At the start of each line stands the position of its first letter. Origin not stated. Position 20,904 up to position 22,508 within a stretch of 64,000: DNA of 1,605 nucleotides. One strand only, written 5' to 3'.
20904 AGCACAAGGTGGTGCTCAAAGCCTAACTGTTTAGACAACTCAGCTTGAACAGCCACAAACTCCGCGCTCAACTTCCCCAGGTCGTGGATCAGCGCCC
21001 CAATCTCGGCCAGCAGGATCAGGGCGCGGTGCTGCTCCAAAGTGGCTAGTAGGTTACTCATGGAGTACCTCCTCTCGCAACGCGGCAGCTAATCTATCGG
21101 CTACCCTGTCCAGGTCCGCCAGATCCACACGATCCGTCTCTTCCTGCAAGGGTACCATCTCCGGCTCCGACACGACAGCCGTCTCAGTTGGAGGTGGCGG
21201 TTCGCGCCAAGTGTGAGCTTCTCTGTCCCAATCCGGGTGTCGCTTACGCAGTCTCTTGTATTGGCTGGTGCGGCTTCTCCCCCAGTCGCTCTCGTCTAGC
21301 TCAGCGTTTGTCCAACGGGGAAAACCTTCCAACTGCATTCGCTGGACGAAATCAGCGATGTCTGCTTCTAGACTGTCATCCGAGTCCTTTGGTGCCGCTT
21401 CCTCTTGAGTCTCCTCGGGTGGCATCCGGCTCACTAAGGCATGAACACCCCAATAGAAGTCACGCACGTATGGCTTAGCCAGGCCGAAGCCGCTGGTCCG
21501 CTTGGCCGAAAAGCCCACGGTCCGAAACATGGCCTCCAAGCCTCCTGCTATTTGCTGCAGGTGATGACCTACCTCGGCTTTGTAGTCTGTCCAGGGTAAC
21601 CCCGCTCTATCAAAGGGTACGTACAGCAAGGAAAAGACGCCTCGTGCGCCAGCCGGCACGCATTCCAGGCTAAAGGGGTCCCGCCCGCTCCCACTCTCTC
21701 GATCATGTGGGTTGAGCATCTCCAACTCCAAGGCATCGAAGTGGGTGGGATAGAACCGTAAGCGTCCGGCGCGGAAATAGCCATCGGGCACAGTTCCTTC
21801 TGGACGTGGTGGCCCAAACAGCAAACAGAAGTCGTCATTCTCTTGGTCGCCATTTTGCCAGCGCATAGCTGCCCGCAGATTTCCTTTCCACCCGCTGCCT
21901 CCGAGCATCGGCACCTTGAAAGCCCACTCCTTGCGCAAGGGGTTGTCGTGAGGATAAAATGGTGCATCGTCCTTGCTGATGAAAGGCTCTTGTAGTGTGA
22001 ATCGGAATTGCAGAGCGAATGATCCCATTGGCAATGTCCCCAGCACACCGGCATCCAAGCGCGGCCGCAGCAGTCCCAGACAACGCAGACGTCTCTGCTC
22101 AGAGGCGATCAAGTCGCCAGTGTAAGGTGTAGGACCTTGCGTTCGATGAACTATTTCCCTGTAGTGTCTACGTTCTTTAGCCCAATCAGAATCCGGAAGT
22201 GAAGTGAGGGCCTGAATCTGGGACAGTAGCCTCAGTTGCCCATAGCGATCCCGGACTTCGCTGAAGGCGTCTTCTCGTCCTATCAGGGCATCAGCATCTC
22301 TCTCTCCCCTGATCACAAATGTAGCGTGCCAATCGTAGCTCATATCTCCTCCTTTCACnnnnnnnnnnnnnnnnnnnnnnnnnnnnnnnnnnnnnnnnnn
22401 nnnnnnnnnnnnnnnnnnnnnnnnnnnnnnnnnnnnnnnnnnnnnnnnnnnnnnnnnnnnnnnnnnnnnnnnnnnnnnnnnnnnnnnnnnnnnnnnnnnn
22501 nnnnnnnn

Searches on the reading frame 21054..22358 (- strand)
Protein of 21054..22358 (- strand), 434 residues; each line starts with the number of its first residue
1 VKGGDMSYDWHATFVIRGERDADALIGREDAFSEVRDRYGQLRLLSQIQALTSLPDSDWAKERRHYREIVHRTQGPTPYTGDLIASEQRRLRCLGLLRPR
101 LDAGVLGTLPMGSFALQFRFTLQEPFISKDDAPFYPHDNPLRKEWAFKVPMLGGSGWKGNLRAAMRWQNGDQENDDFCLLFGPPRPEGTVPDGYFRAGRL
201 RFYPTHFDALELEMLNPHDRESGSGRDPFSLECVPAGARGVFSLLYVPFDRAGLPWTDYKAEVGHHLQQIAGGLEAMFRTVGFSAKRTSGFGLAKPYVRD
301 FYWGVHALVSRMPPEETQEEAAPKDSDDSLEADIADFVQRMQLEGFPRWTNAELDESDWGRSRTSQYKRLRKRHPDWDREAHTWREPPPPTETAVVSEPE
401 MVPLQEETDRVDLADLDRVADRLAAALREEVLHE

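Call 4: search_protein_families(library=pfam, proteins=[window:21054-22358:-], max_evalue=0.01)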
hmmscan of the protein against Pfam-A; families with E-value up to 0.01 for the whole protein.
window:21054-22358:- (434 aa): 1 family
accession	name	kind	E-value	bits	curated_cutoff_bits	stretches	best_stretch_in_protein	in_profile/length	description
PF03787.20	RAMPs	-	1.9e-07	32.2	22.1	1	136-294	17-188/189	RAMP superfamily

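Call 5: search_protein_families(library=ncbifam, proteins=[window:21054-22358:-], max_evalue=0.01)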
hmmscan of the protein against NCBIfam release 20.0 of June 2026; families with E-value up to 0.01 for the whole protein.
window:21054-22358:- (434 aa): 1 family
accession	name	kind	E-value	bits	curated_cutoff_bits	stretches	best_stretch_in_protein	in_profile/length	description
TIGR02580.1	cas_RAMP_Cmr4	equivalog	0.0091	15.9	87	0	138-187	24-74/283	type III-B CRISPR module RAMP protein Cmr4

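Call 6: search_protein_families(library=padloc, proteins=[window:21054-22358:-], max_evalue=1)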
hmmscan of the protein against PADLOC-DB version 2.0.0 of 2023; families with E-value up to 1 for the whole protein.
window:21054-22358:- (434 aa): 14 families
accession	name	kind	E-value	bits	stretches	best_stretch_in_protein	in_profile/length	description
PDLC00988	Cmr6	-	1.2e-59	200.2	1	108-296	3-226/252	Cmr6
PDLC01535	Cmr6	-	1.8e-58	195.6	1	108-295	3-184/185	"CAS-III-B,CAS-III-C; effector_G7"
PDLC01015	Csm3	-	2.1e-06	27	1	147-292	25-178/178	Csm3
PDLC01295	Cmr4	-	0.00015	20.1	1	138-189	23-70/256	"CAS-III-B,CAS-III-C; effector_G7"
PDLC01016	Csm3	-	0.0013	17.2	1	146-211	27-95/189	Csm3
PDLC00981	Cmr4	-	0.0024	15.9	1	138-187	24-74/283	CRISPR type III-B/RAMP module RAMP protein Cmr4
PDLC01442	Csm3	-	0.0053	14.6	1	137-292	32-176/208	"CAS-III-A,CAS-III-D; effector_G7"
PDLC01441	Cmr4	-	0.0074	14.1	1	138-190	25-74/245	"CAS-III-B,CAS-III-C; effector_G7"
PDLC01452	Cmr6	-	0.0078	14.3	1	136-225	86-166/228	"CAS-III-B,CAS-III-C; effector_G7"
PDLC00982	Cmr4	-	0.0086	13.9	1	138-186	24-73/281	Cmr4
PDLC01297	Csm3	-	0.015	13.2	1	137-178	29-76/198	"CAS-III-A,CAS-III-D; effector_G7"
PDLC01014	Csm3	-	0.02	13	1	137-175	30-68/203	CRISPR type III-A/MTUBE-associated RAMP protein Csm3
PDLC01296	Csm3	-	0.039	11.9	1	135-165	25-53/192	"CAS-III-A,CAS-III-D; effector_G7"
PDLC01339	Csm3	-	0.053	12.5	1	148-186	17-64/163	"CAS-III-A,CAS-III-D; effector_G7"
